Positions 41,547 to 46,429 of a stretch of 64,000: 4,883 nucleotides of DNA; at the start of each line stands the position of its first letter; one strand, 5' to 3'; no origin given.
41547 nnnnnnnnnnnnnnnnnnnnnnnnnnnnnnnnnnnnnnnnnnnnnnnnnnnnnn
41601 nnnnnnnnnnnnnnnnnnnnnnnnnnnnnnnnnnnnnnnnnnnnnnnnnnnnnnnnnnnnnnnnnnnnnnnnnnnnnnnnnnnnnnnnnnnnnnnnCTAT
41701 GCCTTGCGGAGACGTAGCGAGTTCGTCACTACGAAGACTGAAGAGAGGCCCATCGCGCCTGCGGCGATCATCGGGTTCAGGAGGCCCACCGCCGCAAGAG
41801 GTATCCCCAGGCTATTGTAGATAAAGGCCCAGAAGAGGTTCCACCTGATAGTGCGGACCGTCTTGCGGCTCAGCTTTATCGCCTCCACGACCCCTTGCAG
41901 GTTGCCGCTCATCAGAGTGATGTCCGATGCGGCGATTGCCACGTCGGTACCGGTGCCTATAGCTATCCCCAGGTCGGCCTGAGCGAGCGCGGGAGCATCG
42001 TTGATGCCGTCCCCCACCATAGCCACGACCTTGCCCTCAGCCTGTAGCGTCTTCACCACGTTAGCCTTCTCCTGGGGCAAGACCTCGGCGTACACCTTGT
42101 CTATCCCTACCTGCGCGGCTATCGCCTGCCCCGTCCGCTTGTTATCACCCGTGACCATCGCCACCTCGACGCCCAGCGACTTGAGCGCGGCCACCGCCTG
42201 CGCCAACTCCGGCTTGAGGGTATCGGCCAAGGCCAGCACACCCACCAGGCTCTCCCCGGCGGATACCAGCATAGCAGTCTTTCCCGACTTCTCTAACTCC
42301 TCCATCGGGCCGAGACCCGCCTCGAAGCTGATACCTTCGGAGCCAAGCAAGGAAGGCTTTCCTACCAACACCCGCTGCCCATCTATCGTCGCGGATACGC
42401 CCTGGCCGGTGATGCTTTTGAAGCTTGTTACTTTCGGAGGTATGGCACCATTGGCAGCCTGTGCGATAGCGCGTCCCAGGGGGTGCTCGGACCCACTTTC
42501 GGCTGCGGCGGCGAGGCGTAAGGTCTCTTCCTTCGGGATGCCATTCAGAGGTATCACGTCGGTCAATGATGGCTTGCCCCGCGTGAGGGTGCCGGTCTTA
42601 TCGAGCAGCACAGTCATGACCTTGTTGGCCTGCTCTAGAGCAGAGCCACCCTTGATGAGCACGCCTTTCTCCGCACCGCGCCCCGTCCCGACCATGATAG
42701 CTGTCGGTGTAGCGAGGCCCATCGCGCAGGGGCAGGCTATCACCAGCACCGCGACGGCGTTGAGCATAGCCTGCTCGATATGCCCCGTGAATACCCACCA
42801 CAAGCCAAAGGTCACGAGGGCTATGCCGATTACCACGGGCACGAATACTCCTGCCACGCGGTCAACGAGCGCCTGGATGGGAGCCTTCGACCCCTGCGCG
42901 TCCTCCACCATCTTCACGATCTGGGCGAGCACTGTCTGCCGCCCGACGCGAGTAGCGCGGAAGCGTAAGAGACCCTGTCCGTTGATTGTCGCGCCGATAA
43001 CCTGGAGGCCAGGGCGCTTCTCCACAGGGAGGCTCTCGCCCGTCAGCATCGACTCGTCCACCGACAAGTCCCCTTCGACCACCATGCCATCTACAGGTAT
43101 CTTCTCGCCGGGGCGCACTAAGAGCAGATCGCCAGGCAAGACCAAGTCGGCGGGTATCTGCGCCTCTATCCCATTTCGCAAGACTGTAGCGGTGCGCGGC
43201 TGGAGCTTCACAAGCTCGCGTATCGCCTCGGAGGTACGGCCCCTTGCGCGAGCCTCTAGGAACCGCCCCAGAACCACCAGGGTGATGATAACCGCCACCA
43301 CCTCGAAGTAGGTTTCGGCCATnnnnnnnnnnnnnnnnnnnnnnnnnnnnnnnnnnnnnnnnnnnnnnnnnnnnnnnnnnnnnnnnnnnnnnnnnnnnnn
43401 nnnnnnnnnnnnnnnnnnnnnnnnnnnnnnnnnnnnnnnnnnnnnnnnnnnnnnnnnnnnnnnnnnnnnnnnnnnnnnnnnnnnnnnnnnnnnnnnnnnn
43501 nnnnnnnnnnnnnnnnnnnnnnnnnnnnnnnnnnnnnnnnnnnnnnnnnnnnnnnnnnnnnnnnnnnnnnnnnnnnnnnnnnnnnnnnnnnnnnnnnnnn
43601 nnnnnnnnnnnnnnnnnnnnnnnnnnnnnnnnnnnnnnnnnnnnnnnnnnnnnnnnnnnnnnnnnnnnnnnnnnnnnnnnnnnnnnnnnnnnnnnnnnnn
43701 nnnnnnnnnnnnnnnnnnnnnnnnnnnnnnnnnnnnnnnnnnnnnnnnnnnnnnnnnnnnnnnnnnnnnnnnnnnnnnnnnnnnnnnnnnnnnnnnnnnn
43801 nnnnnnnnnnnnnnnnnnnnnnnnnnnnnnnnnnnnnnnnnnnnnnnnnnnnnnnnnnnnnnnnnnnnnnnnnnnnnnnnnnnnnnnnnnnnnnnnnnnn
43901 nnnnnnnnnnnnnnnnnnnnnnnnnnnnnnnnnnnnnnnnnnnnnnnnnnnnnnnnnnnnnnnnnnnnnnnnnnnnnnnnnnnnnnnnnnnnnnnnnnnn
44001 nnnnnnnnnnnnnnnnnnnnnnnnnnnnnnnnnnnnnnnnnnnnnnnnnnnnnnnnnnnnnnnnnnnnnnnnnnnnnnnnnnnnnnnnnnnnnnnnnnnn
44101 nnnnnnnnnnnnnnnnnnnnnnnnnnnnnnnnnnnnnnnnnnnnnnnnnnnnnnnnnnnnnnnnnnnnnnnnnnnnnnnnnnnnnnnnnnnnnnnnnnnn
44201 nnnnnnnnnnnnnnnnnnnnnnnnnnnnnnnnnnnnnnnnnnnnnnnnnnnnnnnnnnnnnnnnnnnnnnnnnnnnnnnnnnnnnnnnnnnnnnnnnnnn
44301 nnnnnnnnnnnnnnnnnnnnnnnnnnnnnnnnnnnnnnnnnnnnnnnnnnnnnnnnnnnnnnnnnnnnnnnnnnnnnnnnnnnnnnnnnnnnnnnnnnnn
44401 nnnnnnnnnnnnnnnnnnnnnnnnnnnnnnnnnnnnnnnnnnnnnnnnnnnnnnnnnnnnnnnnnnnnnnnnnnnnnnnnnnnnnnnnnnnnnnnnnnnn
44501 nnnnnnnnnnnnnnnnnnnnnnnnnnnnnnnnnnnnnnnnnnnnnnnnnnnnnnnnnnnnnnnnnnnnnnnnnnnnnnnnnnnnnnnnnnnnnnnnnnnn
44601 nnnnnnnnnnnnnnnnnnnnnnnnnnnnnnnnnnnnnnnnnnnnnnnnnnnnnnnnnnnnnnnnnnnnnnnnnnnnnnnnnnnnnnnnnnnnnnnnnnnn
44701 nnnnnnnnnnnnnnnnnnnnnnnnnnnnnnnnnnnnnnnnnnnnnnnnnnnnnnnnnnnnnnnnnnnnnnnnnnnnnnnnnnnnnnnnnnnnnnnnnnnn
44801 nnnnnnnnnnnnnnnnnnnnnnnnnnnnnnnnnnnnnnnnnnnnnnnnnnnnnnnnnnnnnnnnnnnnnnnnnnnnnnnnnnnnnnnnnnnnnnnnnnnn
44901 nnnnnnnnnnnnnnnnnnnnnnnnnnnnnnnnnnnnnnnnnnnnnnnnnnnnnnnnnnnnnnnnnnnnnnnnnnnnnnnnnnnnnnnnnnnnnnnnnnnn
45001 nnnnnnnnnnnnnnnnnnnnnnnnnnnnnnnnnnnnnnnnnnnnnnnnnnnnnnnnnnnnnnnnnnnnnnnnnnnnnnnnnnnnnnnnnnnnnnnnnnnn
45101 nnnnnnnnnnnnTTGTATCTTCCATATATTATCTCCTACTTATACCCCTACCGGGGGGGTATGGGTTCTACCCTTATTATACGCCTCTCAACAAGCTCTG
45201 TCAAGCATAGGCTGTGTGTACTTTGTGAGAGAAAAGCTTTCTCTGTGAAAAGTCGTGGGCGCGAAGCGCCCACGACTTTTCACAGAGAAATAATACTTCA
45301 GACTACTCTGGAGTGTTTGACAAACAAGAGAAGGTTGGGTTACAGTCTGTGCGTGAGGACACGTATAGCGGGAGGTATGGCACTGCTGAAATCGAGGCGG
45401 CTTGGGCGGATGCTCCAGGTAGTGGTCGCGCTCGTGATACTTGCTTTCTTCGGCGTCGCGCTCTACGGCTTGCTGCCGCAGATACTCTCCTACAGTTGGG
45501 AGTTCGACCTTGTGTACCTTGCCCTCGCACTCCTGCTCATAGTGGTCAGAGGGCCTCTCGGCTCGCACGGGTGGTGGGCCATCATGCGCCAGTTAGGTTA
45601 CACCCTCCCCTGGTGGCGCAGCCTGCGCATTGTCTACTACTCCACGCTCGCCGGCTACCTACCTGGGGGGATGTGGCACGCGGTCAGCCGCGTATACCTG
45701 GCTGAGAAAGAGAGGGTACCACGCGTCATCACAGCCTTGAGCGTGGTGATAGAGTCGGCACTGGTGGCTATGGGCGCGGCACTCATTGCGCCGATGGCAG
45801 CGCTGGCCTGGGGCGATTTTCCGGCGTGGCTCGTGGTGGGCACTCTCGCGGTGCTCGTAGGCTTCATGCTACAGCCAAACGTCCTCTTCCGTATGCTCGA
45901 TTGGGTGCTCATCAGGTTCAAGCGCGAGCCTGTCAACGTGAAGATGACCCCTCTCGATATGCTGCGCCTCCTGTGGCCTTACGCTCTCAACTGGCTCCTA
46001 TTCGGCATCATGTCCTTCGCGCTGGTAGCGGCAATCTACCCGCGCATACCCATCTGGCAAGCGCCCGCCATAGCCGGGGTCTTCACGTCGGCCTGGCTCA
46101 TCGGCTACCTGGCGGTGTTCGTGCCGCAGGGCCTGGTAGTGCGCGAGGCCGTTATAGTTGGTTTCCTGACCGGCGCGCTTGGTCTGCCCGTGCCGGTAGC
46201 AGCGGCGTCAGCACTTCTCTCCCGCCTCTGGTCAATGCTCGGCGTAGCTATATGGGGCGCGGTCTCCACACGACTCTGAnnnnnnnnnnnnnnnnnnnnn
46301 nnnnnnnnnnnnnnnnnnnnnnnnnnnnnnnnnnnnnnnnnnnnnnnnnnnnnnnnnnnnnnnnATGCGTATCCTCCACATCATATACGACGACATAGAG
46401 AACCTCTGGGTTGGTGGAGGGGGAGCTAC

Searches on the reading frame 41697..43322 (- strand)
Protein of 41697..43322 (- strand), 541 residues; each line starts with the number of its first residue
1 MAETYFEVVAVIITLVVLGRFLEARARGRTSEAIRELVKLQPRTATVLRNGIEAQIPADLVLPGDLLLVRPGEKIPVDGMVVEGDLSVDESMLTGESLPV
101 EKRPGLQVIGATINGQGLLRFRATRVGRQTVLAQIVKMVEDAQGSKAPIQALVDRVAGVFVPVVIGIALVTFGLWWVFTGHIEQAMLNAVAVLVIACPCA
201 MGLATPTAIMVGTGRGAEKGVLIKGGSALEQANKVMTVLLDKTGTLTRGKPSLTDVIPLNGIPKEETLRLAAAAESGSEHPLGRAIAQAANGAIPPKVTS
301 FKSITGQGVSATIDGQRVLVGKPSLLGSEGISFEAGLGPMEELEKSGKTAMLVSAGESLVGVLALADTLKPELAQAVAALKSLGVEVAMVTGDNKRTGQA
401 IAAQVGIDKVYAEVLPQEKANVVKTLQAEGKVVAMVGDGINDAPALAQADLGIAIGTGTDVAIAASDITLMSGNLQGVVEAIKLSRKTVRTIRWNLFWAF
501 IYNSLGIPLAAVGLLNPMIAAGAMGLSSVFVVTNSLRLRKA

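Call 69: search_protein_families(library=pfam, proteins=[window:41697-43322:-], max_evalue=0.00001)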
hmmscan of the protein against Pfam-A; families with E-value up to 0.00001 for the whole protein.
window:41697-43322:- (541 aa): 3 families
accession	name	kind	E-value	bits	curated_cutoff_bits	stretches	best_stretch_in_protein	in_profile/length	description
PF00122.25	E1-E2_ATPase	-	5.8e-62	208.9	28.1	1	39-219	1-181/181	E1-E2 ATPase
PF00702.32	Hydrolase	-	6.2e-40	138.1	26.4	1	236-450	2-191/191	haloacid dehalogenase-like hydrolase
PF08282.18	Hydrolase_3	-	9.1e-08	32.6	20.9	0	421-482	194-255/255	haloacid dehalogenase-like hydrolase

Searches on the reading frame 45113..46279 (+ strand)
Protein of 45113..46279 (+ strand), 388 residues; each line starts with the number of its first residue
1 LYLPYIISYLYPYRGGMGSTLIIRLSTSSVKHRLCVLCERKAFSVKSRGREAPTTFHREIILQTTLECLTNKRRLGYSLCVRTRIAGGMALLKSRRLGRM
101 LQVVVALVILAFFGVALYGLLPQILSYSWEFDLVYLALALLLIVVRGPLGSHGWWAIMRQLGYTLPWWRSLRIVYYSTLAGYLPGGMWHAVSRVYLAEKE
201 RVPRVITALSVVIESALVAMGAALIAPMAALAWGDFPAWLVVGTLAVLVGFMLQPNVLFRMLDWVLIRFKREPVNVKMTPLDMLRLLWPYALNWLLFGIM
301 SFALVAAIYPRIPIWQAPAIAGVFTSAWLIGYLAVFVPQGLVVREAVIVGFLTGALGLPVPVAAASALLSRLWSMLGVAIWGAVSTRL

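Call 69: search_protein_families(library=pfam, proteins=[window:45113-46279:+], max_evalue=0.00001)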
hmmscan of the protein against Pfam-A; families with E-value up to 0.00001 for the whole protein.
window:45113-46279:+ (388 aa): 1 family
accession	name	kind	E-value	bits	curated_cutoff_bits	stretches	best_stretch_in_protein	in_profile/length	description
PF03706.18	LPG_synthase_TM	-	7.2e-10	39.2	33.4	1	101-382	3-302/302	Lysylphosphatidylglycerol synthase TM region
